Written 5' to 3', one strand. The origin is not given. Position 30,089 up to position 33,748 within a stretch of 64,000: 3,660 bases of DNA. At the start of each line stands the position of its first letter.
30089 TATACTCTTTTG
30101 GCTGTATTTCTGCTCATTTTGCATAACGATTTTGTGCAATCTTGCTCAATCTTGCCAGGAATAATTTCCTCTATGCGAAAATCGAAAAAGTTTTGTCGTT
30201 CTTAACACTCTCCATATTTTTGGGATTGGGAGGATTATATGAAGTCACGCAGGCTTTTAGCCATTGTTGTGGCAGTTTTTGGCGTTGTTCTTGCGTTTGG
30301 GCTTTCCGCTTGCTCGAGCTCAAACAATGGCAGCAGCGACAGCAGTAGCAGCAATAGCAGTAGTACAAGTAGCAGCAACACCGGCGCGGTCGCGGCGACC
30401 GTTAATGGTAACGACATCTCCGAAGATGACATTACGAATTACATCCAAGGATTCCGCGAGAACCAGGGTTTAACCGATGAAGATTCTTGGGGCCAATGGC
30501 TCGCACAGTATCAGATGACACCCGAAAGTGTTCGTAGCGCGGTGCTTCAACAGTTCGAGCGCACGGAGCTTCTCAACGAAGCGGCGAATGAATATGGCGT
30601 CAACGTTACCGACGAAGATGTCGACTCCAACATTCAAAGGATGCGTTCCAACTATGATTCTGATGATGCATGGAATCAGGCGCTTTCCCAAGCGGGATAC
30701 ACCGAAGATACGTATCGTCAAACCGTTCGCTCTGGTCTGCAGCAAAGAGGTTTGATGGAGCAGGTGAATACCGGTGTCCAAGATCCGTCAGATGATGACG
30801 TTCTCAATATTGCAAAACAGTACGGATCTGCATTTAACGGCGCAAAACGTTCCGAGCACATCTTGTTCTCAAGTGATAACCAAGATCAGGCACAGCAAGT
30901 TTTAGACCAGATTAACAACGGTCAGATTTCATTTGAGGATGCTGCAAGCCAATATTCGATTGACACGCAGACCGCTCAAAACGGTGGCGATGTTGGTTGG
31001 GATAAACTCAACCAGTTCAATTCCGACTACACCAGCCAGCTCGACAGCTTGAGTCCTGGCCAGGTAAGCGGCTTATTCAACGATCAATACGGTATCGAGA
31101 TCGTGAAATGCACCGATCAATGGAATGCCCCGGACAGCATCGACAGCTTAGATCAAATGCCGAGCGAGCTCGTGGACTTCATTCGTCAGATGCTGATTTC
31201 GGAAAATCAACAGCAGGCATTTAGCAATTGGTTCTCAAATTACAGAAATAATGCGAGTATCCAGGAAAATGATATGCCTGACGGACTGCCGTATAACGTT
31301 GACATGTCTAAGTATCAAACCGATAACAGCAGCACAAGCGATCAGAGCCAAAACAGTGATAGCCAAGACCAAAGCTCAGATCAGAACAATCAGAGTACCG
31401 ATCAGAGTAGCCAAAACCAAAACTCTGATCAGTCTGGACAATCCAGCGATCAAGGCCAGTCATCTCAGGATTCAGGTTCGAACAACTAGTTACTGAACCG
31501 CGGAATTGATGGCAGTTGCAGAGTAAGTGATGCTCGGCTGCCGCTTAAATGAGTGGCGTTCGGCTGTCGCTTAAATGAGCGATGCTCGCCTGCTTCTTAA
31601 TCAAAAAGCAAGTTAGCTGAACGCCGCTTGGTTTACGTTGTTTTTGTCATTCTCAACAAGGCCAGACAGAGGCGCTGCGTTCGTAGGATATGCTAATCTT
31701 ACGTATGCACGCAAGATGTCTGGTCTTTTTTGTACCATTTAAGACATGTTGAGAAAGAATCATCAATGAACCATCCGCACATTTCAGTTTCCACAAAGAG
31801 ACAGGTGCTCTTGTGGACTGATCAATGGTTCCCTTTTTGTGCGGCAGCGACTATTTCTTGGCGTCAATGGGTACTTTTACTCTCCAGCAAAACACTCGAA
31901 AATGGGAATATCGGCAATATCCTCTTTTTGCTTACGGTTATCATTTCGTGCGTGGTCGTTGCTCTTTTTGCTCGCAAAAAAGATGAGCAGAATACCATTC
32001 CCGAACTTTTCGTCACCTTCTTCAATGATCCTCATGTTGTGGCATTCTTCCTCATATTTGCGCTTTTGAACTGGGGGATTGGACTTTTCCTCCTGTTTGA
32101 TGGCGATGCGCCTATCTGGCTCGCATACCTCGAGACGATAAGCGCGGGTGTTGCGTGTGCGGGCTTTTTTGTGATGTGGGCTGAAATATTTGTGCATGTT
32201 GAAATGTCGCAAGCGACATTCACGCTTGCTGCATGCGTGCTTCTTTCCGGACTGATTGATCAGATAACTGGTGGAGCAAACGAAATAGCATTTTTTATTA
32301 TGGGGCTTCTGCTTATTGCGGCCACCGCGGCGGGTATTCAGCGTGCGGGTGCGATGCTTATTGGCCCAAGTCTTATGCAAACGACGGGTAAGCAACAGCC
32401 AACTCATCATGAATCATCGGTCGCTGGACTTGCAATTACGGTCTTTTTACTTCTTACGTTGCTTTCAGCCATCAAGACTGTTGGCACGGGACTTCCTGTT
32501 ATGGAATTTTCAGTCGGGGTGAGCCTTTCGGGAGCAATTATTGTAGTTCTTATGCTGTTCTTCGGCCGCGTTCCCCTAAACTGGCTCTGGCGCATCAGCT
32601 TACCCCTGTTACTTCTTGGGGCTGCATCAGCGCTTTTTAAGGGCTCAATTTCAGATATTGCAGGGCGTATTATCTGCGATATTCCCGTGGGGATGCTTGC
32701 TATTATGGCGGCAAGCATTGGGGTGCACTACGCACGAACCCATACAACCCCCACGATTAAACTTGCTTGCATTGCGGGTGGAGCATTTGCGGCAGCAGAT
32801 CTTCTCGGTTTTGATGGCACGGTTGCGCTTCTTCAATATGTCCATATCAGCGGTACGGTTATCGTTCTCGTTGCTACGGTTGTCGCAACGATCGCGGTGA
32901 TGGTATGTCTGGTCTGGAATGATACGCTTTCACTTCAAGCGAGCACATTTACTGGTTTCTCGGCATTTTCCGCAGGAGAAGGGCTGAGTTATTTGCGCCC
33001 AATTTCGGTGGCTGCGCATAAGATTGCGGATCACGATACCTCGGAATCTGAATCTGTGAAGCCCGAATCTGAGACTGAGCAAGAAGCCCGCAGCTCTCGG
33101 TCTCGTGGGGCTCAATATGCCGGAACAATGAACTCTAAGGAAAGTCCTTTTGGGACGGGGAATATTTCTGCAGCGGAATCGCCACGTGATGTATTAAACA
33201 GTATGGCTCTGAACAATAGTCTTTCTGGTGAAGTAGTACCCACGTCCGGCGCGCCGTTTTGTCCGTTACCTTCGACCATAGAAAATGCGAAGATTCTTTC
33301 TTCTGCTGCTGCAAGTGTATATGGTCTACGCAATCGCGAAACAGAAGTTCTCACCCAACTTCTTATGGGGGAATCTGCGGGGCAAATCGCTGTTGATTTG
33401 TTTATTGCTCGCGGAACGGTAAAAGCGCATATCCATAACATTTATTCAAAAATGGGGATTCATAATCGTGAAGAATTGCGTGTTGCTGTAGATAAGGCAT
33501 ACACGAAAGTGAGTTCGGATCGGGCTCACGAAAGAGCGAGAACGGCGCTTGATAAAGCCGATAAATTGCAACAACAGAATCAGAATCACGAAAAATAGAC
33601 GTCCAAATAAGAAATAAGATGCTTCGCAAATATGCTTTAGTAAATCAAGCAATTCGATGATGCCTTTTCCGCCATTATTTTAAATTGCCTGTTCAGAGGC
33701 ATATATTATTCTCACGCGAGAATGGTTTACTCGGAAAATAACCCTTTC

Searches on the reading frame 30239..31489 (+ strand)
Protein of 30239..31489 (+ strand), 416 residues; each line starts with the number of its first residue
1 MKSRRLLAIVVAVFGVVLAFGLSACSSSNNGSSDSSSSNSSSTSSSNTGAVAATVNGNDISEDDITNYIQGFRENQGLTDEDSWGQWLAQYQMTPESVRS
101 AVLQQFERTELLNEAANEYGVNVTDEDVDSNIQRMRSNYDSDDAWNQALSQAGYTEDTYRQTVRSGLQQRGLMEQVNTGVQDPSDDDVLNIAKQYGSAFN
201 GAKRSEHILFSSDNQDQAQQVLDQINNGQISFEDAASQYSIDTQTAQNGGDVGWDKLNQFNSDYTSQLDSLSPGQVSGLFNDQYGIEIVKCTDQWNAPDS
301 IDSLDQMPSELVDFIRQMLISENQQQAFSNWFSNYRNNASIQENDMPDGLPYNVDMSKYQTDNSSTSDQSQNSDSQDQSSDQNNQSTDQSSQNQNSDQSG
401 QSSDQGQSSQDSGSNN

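Call 54: search_protein_families(library=pfam, proteins=[window:30239-31489:+], max_evalue=0.00001)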
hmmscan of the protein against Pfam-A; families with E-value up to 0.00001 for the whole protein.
window:30239-31489:+ (416 aa): 4 families
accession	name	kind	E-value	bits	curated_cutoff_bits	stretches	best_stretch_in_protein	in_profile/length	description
PF00639.27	Rotamase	-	4.8e-17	63.2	21.7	1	214-293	18-97/97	PPIC-type PPIASE domain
PF13616.12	Rotamase_3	-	9.9e-16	58.8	22.5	1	202-294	15-115/116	PPIC-type PPIASE domain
PF13624.11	SurA_N_3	-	1.9e-15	57.5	27.2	1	9-170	14-159/162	SurA-like N-terminal domain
PF13623.11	SurA_N_2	-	4e-08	33.7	28.5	1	39-136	30-123/145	SurA-like N-terminal domain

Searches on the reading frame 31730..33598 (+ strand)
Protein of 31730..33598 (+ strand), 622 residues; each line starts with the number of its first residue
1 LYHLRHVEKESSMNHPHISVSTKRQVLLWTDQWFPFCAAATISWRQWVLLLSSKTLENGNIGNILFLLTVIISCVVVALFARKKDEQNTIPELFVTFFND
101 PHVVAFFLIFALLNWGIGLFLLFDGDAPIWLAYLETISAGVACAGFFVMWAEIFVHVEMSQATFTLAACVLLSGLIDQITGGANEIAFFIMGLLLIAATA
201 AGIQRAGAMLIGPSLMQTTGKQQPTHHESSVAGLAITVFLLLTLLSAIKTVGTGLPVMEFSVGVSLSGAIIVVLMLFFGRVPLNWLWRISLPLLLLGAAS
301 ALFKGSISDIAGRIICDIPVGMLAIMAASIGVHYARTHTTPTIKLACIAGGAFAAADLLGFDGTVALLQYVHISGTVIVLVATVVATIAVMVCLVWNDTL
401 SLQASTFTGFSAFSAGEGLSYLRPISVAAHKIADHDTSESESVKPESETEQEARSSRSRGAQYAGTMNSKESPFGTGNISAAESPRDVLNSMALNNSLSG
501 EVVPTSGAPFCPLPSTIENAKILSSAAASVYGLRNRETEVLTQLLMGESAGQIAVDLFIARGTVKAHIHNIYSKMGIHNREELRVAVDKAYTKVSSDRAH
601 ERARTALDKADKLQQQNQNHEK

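Call 54: search_protein_families(library=pfam, proteins=[window:31730-33598:+], max_evalue=0.00001)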
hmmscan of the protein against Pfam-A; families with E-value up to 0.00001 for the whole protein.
window:31730-33598:+ (622 aa): 1 family
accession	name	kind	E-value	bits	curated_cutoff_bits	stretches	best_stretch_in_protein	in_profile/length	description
PF00196.25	GerE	-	6.8e-15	54.9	23.5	1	535-583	5-53/57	Bacterial regulatory proteins, luxR family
